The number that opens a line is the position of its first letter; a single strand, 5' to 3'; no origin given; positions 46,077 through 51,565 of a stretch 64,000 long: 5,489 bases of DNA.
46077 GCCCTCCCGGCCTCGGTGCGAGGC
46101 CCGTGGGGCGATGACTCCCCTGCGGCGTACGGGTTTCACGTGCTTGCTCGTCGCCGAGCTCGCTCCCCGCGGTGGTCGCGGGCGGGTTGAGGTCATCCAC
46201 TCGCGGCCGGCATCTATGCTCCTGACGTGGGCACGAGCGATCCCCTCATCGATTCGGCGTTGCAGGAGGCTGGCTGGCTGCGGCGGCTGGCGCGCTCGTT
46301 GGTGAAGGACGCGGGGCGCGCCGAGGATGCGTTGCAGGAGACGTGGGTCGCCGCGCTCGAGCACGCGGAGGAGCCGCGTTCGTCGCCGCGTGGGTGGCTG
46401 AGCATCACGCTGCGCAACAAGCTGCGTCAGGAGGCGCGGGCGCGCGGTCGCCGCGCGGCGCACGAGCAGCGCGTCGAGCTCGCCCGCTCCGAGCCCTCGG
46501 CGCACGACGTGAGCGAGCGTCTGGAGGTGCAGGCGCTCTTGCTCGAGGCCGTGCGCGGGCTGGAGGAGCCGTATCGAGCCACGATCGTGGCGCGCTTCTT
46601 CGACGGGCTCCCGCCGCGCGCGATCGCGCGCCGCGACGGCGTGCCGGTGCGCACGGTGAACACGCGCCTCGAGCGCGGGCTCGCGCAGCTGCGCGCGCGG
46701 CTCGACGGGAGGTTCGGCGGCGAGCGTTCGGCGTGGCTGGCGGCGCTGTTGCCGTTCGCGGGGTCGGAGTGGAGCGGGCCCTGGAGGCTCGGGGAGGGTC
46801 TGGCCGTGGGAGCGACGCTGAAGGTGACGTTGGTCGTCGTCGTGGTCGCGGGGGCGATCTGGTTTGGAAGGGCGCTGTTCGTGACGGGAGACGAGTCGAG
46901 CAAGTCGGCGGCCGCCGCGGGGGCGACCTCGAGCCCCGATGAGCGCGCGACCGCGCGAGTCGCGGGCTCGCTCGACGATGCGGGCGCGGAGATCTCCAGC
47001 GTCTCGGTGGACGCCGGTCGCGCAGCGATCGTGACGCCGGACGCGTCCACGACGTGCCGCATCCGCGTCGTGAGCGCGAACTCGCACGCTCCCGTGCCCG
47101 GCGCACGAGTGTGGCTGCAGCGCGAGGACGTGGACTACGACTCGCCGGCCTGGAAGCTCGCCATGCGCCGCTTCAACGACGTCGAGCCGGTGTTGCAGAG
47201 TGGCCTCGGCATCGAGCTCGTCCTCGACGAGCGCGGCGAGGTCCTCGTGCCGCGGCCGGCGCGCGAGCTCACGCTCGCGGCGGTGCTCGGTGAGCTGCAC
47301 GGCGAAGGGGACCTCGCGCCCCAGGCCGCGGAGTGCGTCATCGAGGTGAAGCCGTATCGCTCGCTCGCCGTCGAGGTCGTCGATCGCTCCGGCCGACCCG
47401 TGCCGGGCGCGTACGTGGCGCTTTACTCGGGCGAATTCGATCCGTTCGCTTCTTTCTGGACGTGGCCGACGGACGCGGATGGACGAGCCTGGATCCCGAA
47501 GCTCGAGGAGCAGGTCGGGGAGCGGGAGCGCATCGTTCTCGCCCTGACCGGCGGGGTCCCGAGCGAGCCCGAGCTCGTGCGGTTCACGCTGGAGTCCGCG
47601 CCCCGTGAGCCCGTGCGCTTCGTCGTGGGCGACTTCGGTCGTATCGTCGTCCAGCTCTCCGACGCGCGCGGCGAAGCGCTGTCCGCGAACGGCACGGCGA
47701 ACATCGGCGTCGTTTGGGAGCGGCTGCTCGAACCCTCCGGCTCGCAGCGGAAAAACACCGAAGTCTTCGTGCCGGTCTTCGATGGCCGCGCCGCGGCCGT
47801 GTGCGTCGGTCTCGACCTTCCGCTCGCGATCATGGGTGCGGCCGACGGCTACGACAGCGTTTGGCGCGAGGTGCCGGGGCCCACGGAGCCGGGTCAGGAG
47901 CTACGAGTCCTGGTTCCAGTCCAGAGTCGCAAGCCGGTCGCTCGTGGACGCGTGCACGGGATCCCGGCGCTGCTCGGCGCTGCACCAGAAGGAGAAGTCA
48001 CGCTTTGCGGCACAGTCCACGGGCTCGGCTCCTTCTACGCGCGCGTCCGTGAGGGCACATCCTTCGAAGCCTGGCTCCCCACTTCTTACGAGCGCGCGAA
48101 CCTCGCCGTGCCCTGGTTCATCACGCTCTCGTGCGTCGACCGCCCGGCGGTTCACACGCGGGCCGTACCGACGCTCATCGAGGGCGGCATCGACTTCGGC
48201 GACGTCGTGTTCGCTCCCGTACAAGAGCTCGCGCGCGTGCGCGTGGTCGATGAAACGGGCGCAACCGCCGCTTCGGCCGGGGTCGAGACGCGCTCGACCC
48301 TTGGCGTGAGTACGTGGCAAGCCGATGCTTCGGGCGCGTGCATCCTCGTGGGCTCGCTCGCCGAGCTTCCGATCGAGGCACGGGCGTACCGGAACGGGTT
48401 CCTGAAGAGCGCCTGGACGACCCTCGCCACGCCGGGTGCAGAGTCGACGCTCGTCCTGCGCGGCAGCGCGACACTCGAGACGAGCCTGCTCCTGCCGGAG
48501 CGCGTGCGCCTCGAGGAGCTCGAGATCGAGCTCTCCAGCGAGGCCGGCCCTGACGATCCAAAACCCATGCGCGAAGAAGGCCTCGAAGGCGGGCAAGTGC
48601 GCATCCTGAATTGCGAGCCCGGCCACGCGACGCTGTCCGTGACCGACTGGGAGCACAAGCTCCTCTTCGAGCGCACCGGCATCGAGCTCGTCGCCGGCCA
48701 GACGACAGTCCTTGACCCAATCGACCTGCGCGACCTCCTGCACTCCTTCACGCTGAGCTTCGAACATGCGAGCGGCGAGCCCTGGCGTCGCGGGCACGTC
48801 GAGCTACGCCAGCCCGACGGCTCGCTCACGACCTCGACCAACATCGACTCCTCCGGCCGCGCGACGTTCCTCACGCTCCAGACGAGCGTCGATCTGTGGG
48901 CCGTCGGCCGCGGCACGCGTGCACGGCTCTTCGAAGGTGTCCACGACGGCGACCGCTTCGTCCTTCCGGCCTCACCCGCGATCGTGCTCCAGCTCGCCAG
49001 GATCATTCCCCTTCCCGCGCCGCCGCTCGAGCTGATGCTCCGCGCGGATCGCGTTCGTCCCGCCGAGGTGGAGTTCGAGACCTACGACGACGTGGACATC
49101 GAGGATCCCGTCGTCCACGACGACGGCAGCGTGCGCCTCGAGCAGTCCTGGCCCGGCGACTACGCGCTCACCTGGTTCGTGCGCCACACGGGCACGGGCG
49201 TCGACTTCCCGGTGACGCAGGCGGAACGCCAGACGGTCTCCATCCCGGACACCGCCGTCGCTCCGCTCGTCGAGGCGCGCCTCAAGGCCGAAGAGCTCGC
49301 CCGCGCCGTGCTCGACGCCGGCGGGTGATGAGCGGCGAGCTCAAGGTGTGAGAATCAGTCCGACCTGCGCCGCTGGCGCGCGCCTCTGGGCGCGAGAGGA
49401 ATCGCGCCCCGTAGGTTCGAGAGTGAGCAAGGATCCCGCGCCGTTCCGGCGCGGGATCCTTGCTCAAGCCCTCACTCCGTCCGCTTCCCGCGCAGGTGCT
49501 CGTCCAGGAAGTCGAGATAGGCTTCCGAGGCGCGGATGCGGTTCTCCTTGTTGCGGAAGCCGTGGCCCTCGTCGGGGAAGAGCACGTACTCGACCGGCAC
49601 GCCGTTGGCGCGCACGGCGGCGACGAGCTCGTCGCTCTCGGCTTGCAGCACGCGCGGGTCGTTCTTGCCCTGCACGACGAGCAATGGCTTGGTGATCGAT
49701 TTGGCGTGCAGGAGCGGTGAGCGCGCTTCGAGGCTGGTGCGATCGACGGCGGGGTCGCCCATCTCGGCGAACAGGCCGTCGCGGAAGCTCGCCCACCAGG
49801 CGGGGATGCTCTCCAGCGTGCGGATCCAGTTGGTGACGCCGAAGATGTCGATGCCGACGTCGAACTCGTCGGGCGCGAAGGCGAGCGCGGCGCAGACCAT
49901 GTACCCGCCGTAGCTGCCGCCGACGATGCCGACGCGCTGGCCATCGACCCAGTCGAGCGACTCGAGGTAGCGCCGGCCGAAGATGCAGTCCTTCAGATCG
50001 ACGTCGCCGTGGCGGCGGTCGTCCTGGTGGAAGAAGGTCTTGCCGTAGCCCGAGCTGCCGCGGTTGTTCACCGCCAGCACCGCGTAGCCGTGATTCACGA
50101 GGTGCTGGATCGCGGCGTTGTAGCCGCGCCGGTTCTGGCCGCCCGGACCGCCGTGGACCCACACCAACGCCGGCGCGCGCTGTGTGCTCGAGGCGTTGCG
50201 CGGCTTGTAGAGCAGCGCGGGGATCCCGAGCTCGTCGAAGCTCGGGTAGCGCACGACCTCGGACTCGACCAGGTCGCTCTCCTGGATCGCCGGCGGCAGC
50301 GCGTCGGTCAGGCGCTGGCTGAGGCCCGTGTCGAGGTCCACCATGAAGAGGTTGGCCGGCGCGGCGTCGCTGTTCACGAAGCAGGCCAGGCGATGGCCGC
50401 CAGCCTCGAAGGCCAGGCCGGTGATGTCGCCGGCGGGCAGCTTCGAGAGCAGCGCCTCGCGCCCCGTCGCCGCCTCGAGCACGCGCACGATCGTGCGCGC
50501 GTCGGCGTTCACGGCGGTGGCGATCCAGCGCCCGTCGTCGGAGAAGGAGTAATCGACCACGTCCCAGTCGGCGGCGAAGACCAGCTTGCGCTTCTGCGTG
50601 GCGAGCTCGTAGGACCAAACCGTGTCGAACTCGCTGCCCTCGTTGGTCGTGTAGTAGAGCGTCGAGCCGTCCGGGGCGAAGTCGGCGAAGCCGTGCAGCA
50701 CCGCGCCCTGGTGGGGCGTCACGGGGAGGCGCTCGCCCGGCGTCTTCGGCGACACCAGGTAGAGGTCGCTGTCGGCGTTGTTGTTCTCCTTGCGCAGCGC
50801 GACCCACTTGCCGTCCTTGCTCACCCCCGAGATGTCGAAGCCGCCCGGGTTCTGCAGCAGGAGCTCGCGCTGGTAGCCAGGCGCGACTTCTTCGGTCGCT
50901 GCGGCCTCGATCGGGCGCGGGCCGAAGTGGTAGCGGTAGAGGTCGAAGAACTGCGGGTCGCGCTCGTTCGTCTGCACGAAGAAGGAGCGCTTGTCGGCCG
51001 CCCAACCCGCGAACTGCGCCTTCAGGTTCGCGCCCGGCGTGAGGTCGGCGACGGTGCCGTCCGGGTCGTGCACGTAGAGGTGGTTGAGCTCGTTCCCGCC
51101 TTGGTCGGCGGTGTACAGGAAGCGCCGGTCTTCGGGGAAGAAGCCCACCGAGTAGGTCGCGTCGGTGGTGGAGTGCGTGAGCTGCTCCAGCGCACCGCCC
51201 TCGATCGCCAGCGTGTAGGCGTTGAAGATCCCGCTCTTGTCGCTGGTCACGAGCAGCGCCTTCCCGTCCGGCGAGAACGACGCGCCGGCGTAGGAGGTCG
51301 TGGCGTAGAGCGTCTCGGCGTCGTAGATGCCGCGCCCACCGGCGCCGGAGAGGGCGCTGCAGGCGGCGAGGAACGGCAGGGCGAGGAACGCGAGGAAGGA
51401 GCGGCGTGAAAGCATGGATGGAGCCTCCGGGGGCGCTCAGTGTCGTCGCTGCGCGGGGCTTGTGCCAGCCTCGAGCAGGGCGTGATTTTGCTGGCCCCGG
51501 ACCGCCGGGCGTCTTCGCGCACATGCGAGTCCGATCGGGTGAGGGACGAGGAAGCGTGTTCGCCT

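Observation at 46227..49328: One-polypeptide ECF sigma factor tethered to the membrane and fused to an ~800-aa extracytoplasmic domain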

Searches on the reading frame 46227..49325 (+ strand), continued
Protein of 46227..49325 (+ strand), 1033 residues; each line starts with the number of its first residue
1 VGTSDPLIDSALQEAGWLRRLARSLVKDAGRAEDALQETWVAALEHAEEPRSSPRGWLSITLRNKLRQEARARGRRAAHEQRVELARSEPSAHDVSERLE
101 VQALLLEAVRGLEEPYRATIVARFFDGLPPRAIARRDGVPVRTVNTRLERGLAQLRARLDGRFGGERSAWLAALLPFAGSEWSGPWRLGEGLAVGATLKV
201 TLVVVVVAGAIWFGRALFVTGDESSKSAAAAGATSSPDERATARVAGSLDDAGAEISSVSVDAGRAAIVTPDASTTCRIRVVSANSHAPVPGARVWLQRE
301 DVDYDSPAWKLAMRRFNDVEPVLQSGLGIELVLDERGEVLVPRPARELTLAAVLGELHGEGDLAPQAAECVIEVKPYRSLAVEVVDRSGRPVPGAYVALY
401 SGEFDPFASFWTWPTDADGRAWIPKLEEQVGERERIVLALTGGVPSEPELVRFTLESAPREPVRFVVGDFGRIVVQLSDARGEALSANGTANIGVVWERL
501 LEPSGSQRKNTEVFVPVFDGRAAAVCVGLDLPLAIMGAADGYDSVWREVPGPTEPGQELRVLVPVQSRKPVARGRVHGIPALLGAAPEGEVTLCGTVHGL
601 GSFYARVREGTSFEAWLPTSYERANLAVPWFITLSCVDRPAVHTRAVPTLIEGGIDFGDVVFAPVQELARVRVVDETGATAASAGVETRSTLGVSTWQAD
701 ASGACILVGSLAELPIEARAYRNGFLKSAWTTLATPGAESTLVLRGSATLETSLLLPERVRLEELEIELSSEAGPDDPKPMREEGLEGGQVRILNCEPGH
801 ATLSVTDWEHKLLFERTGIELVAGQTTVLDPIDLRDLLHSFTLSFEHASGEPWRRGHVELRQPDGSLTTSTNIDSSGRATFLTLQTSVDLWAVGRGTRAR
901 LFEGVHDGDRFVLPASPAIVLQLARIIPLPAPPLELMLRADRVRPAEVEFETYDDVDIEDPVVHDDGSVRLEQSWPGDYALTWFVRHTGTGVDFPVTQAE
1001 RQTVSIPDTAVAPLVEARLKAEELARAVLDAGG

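Call 50: find_encoding_contigs(protein=P0008, flank=5000, max_places=2)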
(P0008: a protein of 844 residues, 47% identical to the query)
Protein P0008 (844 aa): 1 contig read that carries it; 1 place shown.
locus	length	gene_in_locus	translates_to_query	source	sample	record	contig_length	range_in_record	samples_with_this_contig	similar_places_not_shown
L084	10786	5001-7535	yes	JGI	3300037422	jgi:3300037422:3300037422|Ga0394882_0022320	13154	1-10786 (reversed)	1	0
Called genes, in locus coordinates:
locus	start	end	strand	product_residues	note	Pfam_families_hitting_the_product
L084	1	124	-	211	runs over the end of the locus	-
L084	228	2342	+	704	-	PF04542:Sigma70_r2, PF13620:CarboxypepD_reg (weak)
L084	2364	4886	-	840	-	PF00270:DEAD, PF00271:Helicase_C, PF08482:HrpB_C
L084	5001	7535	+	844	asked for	PF13620:CarboxypepD_reg (faint)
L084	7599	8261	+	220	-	-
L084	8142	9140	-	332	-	PF01479:S4, PF00849:PseudoU_synth_2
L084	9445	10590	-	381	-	PF13173:AAA_14, PF13635:DUF4143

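Call 59: list_cluster_members(proteins=[P0001])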
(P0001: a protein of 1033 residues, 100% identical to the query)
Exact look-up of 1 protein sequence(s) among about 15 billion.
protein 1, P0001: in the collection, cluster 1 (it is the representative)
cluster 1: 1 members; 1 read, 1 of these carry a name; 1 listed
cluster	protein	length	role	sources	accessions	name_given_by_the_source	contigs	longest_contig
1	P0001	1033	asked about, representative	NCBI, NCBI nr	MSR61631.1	MAG: sigma-70 family RNA polymerase sigma factor [Planctomycetes bacterium] | sigma-70 family RNA polymerase sigma factor [Planctomycetota bacterium]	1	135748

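Call 66: find_encoding_contigs(protein=P0003, flank=3000, max_places=2)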
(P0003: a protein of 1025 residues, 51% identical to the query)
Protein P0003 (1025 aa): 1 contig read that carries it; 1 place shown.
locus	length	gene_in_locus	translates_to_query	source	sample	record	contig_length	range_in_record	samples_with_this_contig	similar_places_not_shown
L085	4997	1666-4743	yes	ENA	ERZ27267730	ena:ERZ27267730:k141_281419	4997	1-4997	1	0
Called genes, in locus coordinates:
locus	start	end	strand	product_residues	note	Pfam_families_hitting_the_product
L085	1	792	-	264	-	?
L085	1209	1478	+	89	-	-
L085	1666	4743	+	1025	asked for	PF04542:Sigma70_r2 (weak), PF08281:Sigma70_r4_2, PF13620:CarboxypepD_reg (faint)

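Call 67: find_encoding_contigs(protein=P0004, flank=3000, max_places=2)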
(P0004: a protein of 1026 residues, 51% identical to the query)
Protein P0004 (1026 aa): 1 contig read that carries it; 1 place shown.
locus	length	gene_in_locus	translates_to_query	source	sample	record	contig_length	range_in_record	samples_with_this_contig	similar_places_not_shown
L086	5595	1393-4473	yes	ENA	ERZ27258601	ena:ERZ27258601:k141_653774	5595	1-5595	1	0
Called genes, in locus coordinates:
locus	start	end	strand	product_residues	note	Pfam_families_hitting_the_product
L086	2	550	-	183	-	?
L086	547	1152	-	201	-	PF01022:HTH_5 (weak), PF12840:HTH_20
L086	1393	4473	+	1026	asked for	PF04542:Sigma70_r2, PF04545:Sigma70_r4 (weak), PF08281:Sigma70_r4_2, PF13620:CarboxypepD_reg (faint)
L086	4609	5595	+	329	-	?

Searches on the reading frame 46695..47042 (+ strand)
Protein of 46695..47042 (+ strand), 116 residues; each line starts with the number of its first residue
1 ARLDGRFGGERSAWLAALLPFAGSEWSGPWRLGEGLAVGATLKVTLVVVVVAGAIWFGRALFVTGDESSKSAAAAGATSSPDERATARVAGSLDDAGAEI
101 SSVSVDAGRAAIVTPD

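Call 64: search_protein_families(library=pfam, proteins=[window:46695-47042:+], max_evalue=1)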
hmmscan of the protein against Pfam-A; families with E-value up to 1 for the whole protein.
window:46695-47042:+ (116 aa): 3 families
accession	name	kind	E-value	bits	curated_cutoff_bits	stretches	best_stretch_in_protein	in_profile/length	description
PF23714.1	Rv3627c_N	-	0.0059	17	27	1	30-61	6-37/58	Carboxypeptidase Rv3627c-like, N-terminal domain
PF04932.20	Wzy_C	-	0.038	14.2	31.7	1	9-79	14-79/149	O-Antigen ligase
PF19487.4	DUF6023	-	0.13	12.6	26.8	1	37-67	6-36/150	Family of unknown function (DUF6023)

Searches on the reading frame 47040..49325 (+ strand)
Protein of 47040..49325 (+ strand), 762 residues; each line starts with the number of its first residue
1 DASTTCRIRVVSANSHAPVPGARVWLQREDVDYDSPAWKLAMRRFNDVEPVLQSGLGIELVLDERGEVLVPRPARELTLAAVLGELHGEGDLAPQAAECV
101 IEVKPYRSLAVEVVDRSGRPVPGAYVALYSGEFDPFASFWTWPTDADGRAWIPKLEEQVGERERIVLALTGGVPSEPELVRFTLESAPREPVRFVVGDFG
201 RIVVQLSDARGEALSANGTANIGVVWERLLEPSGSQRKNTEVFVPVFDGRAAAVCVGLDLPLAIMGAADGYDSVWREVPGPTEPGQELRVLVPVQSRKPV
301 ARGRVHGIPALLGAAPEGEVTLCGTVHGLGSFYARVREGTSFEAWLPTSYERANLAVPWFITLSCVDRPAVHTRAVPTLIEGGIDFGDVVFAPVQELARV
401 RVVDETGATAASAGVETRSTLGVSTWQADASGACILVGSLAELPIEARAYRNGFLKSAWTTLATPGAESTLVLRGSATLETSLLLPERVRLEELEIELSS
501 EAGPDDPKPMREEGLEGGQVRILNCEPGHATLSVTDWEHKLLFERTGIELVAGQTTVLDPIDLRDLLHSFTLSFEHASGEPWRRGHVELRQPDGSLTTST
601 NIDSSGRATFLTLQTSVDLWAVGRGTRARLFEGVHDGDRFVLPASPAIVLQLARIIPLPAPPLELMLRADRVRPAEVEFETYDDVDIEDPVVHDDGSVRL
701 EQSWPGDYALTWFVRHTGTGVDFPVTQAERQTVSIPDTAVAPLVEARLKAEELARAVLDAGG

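Call 47: search_solved_structures(query=window:47040-49325:+, max_evalue=1)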
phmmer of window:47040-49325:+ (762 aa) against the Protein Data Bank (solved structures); distinct sequences matched with E-value up to 1: 3.
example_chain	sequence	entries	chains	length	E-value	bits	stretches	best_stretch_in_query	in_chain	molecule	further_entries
1d8c_A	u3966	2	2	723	0.021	16.2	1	458-553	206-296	MALATE SYNTHASE G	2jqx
7yqm_A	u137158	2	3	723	0.021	16.2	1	458-553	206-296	Malate synthase G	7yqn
1p7t_A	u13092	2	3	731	0.021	16.2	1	458-553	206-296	Malate synthase G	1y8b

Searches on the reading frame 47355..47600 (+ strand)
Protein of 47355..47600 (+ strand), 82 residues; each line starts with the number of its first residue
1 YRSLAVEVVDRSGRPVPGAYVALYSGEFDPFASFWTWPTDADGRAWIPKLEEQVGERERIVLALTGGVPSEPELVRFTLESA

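Call 64: search_protein_families(library=pfam, proteins=[window:47355-47600:+], max_evalue=1)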
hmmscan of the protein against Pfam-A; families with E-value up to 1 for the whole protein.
window:47355-47600:+ (82 aa): 4 families
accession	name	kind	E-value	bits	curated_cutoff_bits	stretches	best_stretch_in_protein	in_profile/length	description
PF13620.12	CarboxypepD_reg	-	0.00011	22.9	32.3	1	4-52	2-47/82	Carboxypeptidase regulatory-like domain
PF24107.1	DUF7382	-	0.00064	20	27.4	1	2-46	20-63/65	Domain of unknown function (DUF7382)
PF11974.14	bMG3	-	0.007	16.7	34.9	1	12-64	24-75/103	Bacterial alpha-2-macroglobulin MG3 domain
PF02369.22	Big_1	-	0.012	16.1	34.9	1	4-47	21-64/93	Bacterial Ig-like domain (group 1)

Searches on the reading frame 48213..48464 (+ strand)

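Call 64: search_protein_families(library=pfam, proteins=[window:48213-48464:+], max_evalue=1)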
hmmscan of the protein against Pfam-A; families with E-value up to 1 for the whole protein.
window:48213-48464:+ (84 aa): 1 family
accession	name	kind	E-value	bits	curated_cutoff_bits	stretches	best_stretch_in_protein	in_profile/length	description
PF23851.1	DUF7214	-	0.12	12.9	27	1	4-37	12-45/91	Domain of unknown function (DUF7214)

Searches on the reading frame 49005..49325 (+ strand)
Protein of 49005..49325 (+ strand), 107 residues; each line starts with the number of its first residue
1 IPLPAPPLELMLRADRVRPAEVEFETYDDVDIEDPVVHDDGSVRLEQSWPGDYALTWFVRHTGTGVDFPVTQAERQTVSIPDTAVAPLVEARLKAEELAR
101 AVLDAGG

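Call 64: search_protein_families(library=pfam, proteins=[window:49005-49325:+], max_evalue=1)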
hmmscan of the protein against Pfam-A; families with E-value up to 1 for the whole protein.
window:49005-49325:+ (107 aa): 1 family
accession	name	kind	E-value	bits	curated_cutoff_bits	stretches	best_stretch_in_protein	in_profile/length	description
PF20642.2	TAF1C_HB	-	0.22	11.9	24.8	1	35-75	155-193/208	TAF1C, helical bundle domain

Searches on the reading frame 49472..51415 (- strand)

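Call 25: search_protein_families(library=pfam, proteins=[window:49472-51415:-], max_evalue=0.001)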
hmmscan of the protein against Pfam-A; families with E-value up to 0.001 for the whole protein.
window:49472-51415:- (647 aa): 13 families
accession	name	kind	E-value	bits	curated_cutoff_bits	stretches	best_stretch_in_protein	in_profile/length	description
PF00326.27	Peptidase_S9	-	1.9e-47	161.9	22.6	1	434-642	5-211/213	Prolyl oligopeptidase family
PF01738.24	DLH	-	9.3e-12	45.4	21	1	399-630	2-198/217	Dienelactone hydrolase family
PF12697.13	Abhydrolase_6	-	3.8e-09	38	26.3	1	417-620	1-205/217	Alpha/beta hydrolase family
PF00561.26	Abhydrolase_1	-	9e-09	35.8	25.8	1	415-519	1-95/245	alpha/beta hydrolase fold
PF20434.5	BD-FAE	-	1.7e-08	34.7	26.8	1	402-599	3-213/215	BD-FAE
PF07676.18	PD40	-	6.9e-08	32.7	20.9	0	242-267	12-37/38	WD40-like Beta Propeller Repeat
PF02897.21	Peptidase_S9_N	-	7.8e-08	31.9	24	1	93-369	132-411/414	Prolyl oligopeptidase, N-terminal beta-propeller domain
PF02129.25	Peptidase_S15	-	4.9e-07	30.1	23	1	400-532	7-134/262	X-Pro dipeptidyl-peptidase (S15 family)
PF12146.15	Hydrolase_4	-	1.1e-06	28.6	27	0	416-533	6-115/239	Serine aminopeptidase, S33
PF05448.18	AXE1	-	1.9e-06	27.3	21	1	378-513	49-196/321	Acetyl xylan esterase (AXE1)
PF07859.19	Abhydrolase_3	-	3.1e-06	27.5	25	1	476-620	51-208/210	alpha/beta hydrolase fold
PF00930.27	DPPIV_N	-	2.4e-05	23.7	22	0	137-298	190-343/354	Dipeptidyl peptidase IV (DPP IV) N-terminal region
PF25174.1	Beta-prop_THOC3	-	0.00016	21.2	305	0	265-326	196-253/272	THOC3 beta-propeller domain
